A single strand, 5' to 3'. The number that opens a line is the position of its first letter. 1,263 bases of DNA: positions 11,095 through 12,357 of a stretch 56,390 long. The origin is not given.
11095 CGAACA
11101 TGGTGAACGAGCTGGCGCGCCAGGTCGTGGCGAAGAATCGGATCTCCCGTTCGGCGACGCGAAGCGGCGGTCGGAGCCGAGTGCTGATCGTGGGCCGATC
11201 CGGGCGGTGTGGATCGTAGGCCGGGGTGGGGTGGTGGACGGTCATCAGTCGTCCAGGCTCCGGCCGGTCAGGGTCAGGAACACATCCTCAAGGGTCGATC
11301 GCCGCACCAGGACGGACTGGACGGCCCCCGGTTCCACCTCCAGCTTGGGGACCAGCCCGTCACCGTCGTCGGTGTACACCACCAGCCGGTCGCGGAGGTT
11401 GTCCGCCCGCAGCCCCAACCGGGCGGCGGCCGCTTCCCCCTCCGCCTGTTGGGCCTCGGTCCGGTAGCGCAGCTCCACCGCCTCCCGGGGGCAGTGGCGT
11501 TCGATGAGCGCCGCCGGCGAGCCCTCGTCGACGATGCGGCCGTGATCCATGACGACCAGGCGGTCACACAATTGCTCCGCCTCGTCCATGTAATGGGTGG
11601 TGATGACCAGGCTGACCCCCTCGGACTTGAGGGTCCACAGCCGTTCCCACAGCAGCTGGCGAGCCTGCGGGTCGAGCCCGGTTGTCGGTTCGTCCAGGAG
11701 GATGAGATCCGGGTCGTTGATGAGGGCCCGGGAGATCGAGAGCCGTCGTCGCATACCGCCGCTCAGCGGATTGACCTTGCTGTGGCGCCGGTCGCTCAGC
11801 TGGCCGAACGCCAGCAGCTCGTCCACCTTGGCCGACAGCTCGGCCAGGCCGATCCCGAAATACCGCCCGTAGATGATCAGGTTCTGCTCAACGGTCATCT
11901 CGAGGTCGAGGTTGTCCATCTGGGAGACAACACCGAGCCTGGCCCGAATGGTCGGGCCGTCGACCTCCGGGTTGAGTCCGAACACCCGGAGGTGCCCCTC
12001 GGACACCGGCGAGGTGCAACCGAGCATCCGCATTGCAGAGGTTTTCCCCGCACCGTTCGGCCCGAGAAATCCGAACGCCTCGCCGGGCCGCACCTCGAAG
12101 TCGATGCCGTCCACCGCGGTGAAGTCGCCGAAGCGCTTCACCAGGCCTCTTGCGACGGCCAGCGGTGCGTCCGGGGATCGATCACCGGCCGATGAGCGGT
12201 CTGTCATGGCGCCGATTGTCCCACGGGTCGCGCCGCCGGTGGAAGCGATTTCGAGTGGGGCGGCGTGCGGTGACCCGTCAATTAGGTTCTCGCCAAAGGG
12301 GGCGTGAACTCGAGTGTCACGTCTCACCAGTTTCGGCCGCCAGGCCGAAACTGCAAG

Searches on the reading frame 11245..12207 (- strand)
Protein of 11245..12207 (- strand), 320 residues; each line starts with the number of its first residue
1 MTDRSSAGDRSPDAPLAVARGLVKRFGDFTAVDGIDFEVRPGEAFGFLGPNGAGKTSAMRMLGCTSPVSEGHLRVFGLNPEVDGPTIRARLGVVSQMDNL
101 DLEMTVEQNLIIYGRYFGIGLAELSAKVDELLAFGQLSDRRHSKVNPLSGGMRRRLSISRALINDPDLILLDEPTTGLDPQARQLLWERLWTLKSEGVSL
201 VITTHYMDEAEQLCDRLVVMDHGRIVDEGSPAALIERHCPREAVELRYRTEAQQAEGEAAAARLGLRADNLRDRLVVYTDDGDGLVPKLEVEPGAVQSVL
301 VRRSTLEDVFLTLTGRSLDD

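Call 12: search_protein_families(library=pfam, proteins=[window:11245-12207:-], max_evalue=0.001)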
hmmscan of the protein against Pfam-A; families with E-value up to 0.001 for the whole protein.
window:11245-12207:- (320 aa): 2 families
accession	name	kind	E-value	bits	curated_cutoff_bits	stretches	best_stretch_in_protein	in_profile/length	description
PF00005.33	ABC_tran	-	8.4e-27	94.9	25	1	33-176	2-137/137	ABC transporter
PF13304.12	AAA_21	-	7.5e-10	39.8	27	1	149-205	239-298/304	AAA domain, putative AbiEii toxin, Type IV TA system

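Call 13: find_encoding_contigs(protein=window:11245-12207:-, flank=10000, max_places=10)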
Protein window:11245-12207:- (320 aa): 2 contigs read that carry it; 2 places shown.
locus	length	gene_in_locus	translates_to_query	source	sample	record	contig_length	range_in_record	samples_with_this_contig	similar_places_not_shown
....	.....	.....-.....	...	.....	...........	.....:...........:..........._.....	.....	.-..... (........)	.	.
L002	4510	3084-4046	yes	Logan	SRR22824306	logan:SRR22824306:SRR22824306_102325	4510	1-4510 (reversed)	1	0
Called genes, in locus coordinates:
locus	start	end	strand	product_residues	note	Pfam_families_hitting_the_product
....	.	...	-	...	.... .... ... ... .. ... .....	-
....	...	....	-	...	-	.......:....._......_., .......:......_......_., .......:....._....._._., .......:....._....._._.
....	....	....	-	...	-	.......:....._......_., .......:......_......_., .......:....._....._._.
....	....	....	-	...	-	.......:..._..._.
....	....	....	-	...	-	-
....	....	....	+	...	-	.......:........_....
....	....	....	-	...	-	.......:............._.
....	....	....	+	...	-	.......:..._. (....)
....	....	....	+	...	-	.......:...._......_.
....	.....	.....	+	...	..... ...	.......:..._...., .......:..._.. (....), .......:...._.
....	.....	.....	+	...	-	?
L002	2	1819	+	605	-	?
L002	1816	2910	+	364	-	PF01757:Acyl_transf_3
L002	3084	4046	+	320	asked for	PF00005:ABC_tran, PF13304:AAA_21 (weak), PF27102:NodI_C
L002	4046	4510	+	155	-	?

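Call 23: find_homologous_proteins(query=window:11245-12207:-, max_evalue=1e-40)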
Query window:11245-12207:- (320 aa): 8000 proteins with E <= 1e-40 among 8000 candidates; the best 120 are listed.
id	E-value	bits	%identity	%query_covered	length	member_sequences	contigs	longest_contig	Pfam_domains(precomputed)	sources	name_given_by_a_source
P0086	4.2e-207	704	100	100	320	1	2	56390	PF27102.1,PF00005.34,PF13304.13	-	-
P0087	5.4e-176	602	86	100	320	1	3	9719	PF27102.1,PF00005.34,PF13304.13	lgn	-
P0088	3.0e-164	564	80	100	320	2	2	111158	PF27102.1,PF00005.34,PF13304.13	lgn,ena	-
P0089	1.0e-162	559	80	99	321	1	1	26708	PF27102.1,PF00005.34,PF13304.13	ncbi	ncbi:MAG: ABC transporter ATP-binding protein [Actinomycetota bacterium]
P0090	1.4e-157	542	80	96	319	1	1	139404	PF27102.1,PF00005.34,PF13304.13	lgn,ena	-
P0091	2.2e-156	538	79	95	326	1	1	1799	PF27102.1,PF00005.34,PF13304.13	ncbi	ncbi:MAG: ABC transporter ATP-binding protein [Actinomycetota bacterium]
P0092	5.0e-151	520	77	96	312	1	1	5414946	PF27102.1,PF00005.34,PF13304.13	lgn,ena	-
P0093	3.7e-149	514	74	99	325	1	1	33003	PF27102.1,PF00005.34,PF13304.13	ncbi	ncbi:MAG: ABC transporter ATP-binding protein [Actinomycetota bacterium]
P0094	3.0e-148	511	75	99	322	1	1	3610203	PF27102.1,PF00005.34,PF13304.13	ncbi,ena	-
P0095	7.4e-147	507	74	96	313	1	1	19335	PF27102.1,PF00005.34,PF13304.13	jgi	jgi:lipooligosaccharide transport system ATP-binding protein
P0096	1.3e-146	506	76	96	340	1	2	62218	PF27102.1,PF00005.34,PF13304.13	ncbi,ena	ncbi:MAG: ABC transporter ATP-binding protein [Acidimicrobiales bacterium]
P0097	3.7e-139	481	71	97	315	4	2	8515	PF27102.1,PF00005.34,PF13304.13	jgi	jgi:lipooligosaccharide transport system ATP-binding protein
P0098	1.2e-138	480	71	96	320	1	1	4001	PF27102.1,PF00005.34,PF13304.13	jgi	jgi:lipooligosaccharide transport system ATP-binding protein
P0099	6.7e-138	477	72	95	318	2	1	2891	PF27102.1,PF00005.34,PF13304.13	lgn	-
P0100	6.5e-137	474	71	95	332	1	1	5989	PF27102.1,PF00005.34,PF13304.13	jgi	jgi:lipooligosaccharide transport system ATP-binding protein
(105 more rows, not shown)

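Call 24: find_encoding_contigs(protein=P0087, flank=10000, max_places=4)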
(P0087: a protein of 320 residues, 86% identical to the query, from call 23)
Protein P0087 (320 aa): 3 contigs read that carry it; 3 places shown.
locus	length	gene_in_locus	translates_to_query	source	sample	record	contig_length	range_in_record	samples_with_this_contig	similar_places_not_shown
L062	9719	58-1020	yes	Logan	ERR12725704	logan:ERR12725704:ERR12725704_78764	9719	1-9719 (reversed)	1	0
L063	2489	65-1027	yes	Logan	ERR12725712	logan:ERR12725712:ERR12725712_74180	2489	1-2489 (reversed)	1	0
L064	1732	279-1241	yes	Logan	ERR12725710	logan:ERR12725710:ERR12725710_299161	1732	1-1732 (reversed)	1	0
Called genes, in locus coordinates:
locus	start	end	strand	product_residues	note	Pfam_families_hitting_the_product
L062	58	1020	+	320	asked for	PF00005:ABC_tran, PF13304:AAA_21, PF27102:NodI_C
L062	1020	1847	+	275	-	PF01061:ABC2_membrane, PF12698:ABC2_membrane_3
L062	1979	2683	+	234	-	PF01061:ABC2_membrane, PF12698:ABC2_membrane_3 (weak)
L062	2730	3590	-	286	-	PF00775:Dioxygenase_C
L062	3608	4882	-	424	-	PF02515:CoA_transf_3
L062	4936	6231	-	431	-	PF02515:CoA_transf_3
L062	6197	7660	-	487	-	PF01425:Amidase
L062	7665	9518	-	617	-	PF00664:ABC_membrane, PF00005:ABC_tran, PF02463:SMC_N (faint)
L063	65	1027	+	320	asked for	PF00005:ABC_tran, PF13304:AAA_21, PF27102:NodI_C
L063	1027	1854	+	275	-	PF01061:ABC2_membrane, PF12698:ABC2_membrane_3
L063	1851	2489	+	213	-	?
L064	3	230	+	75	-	?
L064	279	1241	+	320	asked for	PF00005:ABC_tran, PF13304:AAA_21, PF27102:NodI_C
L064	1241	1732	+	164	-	?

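Call 25: find_encoding_contigs(protein=P0088, flank=10000, max_places=3)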
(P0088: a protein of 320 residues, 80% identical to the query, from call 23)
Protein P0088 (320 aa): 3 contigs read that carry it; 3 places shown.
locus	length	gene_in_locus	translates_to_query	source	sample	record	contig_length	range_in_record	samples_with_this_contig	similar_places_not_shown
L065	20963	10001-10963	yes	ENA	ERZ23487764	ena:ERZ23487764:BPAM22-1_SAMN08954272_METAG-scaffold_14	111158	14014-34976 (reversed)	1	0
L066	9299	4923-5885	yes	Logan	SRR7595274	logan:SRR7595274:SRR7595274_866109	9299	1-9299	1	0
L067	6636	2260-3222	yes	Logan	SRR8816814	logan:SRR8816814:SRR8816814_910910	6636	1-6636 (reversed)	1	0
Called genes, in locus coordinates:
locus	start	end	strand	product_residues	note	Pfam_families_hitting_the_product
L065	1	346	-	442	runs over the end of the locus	PF08323:Glyco_transf_5 (faint), PF13477:Glyco_trans_4_2, PF13439:Glyco_transf_4, PF13579:Glyco_trans_4_4, PF20706:GT4-conflict, PF00534:Glycos_transf_1, PF13692:Glyco_trans_1_4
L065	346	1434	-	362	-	PF16261:DUF4915 (weak)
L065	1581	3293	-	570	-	PF00501:AMP-binding, PF13193:AMP-binding_C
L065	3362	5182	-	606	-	PF00015:MCPsignal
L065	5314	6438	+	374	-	PF00266:Aminotran_5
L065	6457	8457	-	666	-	PF01435:Peptidase_M48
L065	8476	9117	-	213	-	PF04011:LemA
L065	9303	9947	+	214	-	PF00881:Nitroreductase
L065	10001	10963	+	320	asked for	PF00005:ABC_tran, PF13304:AAA_21 (weak), PF27102:NodI_C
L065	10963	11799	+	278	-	PF01061:ABC2_membrane, PF12698:ABC2_membrane_3 (weak)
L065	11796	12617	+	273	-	PF01061:ABC2_membrane, PF12698:ABC2_membrane_3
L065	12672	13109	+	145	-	PF00027:cNMP_binding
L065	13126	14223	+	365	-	PF01757:Acyl_transf_3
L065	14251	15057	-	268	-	PF02515:CoA_transf_3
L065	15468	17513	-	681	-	PF00724:Oxidored_FMN, PF07992:Pyr_redox_2 (weak), PF00890:FAD_binding_2 (faint), PF03486:HI0933_like (faint), PF07992:Pyr_redox_2 (weak), PF12831:FAD_oxidored, PF13450:NAD_binding_8 (weak)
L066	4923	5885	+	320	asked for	PF00005:ABC_tran, PF13304:AAA_21 (weak), PF27102:NodI_C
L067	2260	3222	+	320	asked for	PF00005:ABC_tran, PF13304:AAA_21 (weak), PF27102:NodI_C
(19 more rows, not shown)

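Call 26: find_encoding_contigs(protein=P0089, flank=10000, max_places=3)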
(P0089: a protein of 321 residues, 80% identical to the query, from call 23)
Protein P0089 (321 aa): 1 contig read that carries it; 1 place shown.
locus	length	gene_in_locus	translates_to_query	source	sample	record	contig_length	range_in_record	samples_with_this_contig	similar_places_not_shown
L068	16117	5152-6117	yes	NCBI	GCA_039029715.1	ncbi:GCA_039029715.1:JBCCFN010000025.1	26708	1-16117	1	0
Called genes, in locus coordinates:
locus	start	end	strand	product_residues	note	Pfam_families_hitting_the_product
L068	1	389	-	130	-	PF04011:LemA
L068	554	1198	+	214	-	PF00881:Nitroreductase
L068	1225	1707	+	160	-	PF01202:SKI, PF13671:AAA_33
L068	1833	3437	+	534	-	PF08811:DUF1800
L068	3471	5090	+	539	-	PF07394:DUF1501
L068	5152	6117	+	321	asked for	PF00005:ABC_tran, PF13304:AAA_21 (weak), PF27102:NodI_C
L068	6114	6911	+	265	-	PF01061:ABC2_membrane, PF12698:ABC2_membrane_3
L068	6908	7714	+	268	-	PF01061:ABC2_membrane, PF12698:ABC2_membrane_3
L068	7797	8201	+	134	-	PF00027:cNMP_binding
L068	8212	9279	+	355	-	PF01757:Acyl_transf_3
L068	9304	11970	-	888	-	PF02515:CoA_transf_3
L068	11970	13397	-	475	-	PF01425:Amidase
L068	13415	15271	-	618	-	PF00664:ABC_membrane, PF00005:ABC_tran, PF02463:SMC_N (faint)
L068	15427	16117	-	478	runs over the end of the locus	PF06965:Na_H_antiport_1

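Call 27: find_encoding_contigs(protein=P0090, flank=10000, max_places=3)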
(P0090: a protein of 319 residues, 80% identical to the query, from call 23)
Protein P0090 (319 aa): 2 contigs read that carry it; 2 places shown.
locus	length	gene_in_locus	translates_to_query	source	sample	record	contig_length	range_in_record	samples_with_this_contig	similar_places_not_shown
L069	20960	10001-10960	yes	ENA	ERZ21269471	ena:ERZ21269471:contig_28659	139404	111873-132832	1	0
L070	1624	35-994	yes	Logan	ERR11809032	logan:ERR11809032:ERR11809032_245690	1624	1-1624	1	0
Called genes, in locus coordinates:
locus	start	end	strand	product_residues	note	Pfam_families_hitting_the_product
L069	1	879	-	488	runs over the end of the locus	PF00753:Lactamase_B, PF12706:Lactamase_B_2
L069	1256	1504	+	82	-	-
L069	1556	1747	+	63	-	-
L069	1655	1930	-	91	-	-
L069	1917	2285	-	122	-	-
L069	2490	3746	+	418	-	PF07690:MFS_1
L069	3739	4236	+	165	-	PF02771:Acyl-CoA_dh_N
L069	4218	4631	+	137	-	PF00441:Acyl-CoA_dh_1, PF08028:Acyl-CoA_dh_2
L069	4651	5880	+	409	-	PF00108:Thiolase_N, PF02803:Thiolase_C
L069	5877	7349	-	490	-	PF01425:Amidase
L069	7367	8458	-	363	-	-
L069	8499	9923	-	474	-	PF00092:VWA, PF25106:VWA_4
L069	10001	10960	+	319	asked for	PF00005:ABC_tran, PF13304:AAA_21 (weak), PF27102:NodI_C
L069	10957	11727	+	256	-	PF01061:ABC2_membrane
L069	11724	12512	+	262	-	PF01061:ABC2_membrane, PF12698:ABC2_membrane_3 (weak)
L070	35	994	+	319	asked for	PF00005:ABC_tran, PF13304:AAA_21 (weak), PF27102:NodI_C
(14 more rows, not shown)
